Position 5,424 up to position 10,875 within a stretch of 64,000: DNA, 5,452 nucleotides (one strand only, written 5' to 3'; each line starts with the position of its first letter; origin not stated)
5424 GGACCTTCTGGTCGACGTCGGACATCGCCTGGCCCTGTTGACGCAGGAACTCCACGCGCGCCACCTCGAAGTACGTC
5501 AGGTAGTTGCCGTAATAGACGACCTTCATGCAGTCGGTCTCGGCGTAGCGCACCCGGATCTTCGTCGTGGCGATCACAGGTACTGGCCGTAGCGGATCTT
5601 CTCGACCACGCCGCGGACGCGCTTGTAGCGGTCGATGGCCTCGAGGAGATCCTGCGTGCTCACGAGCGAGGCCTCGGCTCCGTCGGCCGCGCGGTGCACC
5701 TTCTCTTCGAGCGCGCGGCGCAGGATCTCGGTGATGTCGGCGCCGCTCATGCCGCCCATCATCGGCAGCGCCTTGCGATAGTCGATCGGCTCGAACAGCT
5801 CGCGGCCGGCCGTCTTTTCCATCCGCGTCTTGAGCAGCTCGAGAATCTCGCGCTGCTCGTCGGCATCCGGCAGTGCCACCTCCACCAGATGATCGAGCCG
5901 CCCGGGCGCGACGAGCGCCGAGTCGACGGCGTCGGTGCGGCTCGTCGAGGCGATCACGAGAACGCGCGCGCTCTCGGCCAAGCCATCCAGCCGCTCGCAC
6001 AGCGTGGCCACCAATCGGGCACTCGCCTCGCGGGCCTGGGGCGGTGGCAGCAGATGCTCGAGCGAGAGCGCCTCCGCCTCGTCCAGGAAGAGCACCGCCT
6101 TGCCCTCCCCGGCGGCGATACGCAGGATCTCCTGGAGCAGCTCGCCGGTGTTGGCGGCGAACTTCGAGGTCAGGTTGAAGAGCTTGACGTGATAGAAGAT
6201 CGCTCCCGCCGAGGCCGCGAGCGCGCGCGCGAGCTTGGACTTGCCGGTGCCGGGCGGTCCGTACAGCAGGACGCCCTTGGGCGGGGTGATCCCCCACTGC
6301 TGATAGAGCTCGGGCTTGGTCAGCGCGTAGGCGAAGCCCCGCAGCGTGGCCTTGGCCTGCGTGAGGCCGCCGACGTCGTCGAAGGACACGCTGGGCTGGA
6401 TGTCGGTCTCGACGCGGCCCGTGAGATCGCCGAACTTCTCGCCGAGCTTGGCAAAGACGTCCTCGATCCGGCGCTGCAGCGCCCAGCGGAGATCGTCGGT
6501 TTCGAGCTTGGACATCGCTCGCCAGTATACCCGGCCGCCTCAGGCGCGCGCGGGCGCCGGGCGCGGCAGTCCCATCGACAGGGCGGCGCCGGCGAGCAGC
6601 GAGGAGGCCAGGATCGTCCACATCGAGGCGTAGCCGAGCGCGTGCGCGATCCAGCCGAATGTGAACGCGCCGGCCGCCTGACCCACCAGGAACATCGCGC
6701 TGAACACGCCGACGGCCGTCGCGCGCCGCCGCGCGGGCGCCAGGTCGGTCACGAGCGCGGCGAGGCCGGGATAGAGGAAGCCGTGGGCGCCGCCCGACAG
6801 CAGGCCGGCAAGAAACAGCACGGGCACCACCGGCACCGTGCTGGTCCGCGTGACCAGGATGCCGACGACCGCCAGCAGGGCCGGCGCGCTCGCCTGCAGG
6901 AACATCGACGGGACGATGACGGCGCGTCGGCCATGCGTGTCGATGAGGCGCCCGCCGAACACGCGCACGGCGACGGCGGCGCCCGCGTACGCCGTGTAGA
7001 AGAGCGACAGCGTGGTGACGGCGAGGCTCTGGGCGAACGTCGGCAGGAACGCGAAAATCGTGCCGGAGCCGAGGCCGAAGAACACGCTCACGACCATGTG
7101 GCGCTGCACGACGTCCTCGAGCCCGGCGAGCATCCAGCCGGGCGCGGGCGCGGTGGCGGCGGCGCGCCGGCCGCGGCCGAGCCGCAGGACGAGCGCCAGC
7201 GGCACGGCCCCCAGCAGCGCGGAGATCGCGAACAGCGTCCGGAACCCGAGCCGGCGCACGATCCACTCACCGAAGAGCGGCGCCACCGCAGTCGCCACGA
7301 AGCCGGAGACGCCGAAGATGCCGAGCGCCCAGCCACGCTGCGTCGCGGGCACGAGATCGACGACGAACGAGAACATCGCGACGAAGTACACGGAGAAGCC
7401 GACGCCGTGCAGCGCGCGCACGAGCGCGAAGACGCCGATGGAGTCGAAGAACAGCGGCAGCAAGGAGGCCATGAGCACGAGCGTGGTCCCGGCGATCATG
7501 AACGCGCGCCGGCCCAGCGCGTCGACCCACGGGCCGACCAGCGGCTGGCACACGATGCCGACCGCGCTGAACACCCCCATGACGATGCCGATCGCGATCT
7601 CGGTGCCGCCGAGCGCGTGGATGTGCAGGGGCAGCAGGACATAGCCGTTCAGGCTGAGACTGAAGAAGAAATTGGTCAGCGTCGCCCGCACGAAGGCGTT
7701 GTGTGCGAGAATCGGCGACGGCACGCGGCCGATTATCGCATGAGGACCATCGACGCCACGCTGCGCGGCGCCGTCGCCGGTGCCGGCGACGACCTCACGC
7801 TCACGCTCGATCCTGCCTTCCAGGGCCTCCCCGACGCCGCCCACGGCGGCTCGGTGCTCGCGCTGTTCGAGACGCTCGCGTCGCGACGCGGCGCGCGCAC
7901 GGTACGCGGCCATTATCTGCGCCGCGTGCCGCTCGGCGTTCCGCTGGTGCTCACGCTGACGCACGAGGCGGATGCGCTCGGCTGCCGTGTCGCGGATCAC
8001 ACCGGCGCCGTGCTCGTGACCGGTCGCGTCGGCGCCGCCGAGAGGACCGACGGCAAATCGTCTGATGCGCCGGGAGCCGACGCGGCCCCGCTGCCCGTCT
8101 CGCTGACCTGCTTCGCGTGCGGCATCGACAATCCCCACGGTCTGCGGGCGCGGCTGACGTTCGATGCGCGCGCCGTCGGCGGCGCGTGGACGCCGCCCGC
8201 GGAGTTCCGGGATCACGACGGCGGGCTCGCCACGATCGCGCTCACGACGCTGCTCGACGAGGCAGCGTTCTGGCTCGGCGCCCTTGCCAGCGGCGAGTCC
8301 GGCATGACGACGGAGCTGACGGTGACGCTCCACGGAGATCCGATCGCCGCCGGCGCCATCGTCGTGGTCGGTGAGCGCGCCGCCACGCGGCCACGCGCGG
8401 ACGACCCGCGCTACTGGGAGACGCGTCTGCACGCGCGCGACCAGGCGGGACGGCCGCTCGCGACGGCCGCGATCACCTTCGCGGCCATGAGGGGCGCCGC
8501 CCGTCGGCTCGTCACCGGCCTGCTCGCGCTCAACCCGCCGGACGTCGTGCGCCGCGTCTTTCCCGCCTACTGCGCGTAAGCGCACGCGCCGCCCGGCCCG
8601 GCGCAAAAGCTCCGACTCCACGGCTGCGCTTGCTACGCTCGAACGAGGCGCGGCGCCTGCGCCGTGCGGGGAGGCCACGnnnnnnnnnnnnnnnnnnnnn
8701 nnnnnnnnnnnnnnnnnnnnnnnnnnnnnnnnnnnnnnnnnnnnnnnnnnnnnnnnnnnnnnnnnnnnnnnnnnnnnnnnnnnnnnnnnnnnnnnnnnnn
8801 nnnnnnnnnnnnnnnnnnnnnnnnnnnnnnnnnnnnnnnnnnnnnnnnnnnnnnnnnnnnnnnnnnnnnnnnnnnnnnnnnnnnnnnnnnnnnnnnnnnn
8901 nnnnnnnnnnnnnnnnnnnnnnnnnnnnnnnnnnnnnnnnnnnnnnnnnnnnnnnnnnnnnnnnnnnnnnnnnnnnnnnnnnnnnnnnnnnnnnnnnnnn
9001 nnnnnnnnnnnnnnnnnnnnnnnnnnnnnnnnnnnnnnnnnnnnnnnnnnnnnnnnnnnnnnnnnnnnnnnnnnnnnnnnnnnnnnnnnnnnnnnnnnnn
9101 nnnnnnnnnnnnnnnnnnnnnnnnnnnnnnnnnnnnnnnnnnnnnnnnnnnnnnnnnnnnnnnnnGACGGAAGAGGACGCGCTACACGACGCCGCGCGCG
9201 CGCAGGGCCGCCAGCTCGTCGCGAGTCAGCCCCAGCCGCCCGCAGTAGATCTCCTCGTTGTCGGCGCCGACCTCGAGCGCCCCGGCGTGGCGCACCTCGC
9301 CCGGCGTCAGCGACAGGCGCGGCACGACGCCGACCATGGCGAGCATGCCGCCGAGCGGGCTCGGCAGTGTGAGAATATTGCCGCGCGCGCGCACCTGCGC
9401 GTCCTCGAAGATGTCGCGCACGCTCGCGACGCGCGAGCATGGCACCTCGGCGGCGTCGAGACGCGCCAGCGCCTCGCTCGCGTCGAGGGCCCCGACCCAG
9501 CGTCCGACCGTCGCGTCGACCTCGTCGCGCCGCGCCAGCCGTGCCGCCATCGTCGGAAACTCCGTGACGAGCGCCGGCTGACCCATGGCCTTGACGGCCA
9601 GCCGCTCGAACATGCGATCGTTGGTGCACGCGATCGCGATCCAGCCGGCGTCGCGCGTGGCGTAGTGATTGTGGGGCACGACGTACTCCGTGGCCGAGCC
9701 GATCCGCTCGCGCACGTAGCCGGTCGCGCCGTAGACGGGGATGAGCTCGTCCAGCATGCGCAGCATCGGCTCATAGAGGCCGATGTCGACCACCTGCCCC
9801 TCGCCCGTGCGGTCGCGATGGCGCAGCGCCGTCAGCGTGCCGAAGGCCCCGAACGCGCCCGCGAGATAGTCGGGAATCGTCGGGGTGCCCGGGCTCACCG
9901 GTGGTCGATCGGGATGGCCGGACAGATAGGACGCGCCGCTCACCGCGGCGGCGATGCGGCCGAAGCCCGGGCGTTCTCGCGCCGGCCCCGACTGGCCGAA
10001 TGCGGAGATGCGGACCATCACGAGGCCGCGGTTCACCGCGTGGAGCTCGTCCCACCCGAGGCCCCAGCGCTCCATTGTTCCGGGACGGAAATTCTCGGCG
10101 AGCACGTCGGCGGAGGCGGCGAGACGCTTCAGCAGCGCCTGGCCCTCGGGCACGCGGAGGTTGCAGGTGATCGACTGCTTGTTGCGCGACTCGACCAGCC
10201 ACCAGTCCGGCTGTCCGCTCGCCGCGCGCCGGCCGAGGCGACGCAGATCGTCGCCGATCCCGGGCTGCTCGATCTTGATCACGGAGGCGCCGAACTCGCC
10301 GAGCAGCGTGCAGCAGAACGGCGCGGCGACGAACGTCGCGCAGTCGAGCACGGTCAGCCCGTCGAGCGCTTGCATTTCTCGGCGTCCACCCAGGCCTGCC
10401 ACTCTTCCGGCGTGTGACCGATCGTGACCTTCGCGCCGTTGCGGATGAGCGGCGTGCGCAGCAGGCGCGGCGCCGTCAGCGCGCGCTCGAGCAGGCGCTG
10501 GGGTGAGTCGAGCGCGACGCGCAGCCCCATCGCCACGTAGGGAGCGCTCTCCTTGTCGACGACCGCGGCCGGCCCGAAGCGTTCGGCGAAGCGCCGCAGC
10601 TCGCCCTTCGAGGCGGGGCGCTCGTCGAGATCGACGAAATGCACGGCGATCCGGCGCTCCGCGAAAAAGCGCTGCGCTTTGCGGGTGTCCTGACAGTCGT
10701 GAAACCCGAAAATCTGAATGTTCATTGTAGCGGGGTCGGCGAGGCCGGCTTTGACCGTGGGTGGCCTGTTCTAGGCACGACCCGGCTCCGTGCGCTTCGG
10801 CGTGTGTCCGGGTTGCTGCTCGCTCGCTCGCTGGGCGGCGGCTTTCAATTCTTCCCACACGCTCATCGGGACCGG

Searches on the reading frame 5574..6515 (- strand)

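Call 72: search_protein_families(library=pfam, proteins=[window:5574-6515:-], max_evalue=0.00001)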
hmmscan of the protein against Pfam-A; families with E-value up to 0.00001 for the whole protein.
window:5574-6515:- (313 aa): 3 families
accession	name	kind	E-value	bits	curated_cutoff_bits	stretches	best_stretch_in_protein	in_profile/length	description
PF00004.35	AAA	-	5.9e-26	91.9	21.2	1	82-213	1-129/131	ATPase family associated with various cellular activities (AAA)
PF13191.12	AAA_16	-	1.4e-09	39.1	32.6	1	79-188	24-138/167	AAA ATPase domain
PF13401.12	AAA_22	-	4.7e-08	33.9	27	0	82-185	8-87/130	AAA domain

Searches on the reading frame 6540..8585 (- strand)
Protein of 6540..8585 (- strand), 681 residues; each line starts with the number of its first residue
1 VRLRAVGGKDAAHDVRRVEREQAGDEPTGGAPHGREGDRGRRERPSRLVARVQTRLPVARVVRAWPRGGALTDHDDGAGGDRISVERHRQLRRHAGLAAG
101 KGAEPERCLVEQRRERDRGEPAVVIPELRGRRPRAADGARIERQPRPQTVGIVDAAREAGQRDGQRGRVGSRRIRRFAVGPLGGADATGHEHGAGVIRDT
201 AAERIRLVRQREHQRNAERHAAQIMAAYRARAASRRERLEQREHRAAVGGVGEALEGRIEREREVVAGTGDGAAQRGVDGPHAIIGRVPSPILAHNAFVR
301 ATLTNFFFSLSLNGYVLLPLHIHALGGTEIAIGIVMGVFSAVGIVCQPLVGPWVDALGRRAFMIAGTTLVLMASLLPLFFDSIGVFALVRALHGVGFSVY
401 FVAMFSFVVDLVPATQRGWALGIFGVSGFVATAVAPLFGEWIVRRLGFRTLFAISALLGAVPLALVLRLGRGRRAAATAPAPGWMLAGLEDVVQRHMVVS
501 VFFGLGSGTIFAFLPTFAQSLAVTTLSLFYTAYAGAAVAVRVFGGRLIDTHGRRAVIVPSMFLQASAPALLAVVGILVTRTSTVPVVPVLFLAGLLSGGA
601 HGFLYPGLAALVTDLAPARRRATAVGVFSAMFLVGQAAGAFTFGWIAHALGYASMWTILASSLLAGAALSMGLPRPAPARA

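Call 72: search_protein_families(library=pfam, proteins=[window:6540-8585:-], max_evalue=0.00001)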
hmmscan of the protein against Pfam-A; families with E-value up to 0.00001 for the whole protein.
window:6540-8585:- (681 aa): 2 families
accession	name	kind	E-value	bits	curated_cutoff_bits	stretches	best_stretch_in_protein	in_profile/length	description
PF07690.21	MFS_1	-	4.5e-46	157.8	33.4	2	306-478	6-182/347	Major Facilitator Superfamily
PF00083.30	Sugar_tr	-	4.2e-07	29.6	22.3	0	317-463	43-185/452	Sugar (and other) transporter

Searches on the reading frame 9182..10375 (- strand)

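Call 72: search_protein_families(library=pfam, proteins=[window:9182-10375:-], max_evalue=0.00001)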
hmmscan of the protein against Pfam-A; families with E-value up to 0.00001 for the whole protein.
window:9182-10375:- (397 aa): 1 family
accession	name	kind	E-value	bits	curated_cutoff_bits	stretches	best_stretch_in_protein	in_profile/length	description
PF02515.22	CoA_transf_3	-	4.3e-109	365.4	23.3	1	4-364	1-358/366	CoA-transferase family III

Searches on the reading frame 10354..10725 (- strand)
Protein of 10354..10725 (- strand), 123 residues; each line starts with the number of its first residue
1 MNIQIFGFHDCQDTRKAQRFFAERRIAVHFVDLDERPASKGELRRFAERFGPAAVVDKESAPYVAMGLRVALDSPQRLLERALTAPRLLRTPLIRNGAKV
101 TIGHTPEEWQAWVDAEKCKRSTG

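Call 72: search_protein_families(library=pfam, proteins=[window:10354-10725:-], max_evalue=0.00001)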
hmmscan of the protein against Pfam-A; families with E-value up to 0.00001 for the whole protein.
window:10354-10725:- (123 aa): 1 family
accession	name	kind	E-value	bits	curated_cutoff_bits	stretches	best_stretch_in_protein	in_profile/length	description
PF03960.21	ArsC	-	3.7e-07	30.8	24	1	7-111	2-78/79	ArsC family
